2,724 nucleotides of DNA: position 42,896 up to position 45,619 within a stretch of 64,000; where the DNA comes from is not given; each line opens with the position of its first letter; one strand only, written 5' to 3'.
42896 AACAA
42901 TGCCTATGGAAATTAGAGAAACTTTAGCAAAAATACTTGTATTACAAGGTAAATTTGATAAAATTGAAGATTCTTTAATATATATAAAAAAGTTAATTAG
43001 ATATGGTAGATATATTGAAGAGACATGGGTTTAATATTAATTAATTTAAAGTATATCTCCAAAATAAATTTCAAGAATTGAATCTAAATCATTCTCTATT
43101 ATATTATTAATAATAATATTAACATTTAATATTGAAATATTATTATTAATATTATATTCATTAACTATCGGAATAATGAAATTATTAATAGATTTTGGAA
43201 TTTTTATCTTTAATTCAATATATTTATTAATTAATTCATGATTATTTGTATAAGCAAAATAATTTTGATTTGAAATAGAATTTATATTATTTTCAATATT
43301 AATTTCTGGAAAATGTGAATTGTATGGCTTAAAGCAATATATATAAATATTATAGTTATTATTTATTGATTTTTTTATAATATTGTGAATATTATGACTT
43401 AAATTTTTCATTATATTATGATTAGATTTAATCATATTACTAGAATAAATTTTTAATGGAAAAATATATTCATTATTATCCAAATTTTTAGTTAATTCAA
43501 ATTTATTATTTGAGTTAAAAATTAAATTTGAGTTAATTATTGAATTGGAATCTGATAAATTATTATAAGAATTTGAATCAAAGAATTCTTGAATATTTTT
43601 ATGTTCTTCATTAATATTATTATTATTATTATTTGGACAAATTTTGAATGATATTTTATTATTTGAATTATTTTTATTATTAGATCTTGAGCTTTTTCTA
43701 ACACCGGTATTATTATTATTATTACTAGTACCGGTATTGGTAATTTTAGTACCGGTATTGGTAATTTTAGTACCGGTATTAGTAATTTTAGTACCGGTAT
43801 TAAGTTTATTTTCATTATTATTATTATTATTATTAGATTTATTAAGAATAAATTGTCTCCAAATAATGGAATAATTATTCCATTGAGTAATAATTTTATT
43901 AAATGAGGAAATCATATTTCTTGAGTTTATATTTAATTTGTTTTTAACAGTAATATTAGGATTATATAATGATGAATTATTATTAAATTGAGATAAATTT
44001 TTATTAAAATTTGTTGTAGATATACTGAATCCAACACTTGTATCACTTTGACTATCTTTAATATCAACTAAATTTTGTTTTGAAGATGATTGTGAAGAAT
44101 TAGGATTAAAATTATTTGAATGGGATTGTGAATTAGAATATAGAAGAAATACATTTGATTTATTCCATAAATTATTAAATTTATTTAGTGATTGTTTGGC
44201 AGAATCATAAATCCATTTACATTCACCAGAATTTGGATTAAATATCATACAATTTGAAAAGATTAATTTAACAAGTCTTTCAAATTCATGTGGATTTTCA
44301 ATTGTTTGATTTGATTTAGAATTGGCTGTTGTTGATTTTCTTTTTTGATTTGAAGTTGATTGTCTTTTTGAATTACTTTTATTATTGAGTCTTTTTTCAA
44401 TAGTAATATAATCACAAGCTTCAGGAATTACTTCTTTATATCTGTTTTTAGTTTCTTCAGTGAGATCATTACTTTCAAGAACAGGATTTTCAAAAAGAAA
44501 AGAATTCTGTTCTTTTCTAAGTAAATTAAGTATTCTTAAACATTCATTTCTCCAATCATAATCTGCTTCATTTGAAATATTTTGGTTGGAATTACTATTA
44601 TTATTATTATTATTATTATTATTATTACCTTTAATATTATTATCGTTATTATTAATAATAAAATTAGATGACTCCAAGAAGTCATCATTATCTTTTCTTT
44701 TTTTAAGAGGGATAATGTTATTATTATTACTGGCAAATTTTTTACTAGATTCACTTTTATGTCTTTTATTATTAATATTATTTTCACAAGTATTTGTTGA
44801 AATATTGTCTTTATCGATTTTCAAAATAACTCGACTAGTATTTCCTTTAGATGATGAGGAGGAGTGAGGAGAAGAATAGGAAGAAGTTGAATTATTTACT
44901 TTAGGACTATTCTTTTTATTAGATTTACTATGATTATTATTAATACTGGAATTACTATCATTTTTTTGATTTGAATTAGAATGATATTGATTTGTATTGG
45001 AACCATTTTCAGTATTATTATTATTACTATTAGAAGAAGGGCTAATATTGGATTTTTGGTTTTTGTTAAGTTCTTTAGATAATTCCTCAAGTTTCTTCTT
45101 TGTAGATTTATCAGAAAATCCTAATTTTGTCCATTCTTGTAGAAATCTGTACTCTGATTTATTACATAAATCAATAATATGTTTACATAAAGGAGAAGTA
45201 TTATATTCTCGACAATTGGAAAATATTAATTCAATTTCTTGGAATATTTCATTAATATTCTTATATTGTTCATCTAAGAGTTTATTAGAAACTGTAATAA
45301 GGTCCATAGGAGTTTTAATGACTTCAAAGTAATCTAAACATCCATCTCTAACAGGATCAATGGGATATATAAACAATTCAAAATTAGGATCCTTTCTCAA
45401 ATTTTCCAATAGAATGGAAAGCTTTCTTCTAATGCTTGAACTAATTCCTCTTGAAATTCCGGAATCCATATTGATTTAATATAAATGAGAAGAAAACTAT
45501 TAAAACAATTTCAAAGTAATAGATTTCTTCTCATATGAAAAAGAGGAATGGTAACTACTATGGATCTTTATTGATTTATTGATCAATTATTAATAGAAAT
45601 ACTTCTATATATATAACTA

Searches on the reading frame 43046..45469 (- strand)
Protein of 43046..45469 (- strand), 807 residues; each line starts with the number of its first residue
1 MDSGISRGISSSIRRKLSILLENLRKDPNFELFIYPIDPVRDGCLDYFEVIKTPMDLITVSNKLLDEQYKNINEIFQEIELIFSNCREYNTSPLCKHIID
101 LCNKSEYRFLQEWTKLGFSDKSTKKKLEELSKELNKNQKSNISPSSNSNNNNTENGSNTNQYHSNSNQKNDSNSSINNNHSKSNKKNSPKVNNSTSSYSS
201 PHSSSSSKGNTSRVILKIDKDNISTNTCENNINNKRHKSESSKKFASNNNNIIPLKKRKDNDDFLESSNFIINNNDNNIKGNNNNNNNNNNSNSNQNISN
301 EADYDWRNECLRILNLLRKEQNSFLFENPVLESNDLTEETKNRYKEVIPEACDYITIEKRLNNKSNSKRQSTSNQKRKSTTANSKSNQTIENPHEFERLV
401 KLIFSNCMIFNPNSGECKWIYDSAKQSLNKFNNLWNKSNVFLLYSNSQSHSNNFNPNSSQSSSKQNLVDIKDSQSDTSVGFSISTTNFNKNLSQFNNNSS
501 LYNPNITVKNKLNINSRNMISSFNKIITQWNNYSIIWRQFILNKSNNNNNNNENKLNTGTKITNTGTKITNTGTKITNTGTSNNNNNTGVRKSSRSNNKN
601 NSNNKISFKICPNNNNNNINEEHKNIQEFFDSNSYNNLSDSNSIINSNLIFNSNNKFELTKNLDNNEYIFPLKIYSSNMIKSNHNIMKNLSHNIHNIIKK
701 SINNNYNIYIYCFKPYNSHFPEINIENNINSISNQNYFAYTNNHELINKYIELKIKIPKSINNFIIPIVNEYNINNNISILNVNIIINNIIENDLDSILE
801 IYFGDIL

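Call 52: search_protein_families(library=pfam, proteins=[window:43046-45469:-], max_evalue=0.0001)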
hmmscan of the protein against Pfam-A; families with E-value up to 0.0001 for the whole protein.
window:43046-45469:- (807 aa): 1 family
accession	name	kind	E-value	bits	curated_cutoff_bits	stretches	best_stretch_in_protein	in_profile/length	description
PF00439.30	Bromodomain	-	3.9e-22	78.5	21.7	2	20-92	4-74/84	Bromodomain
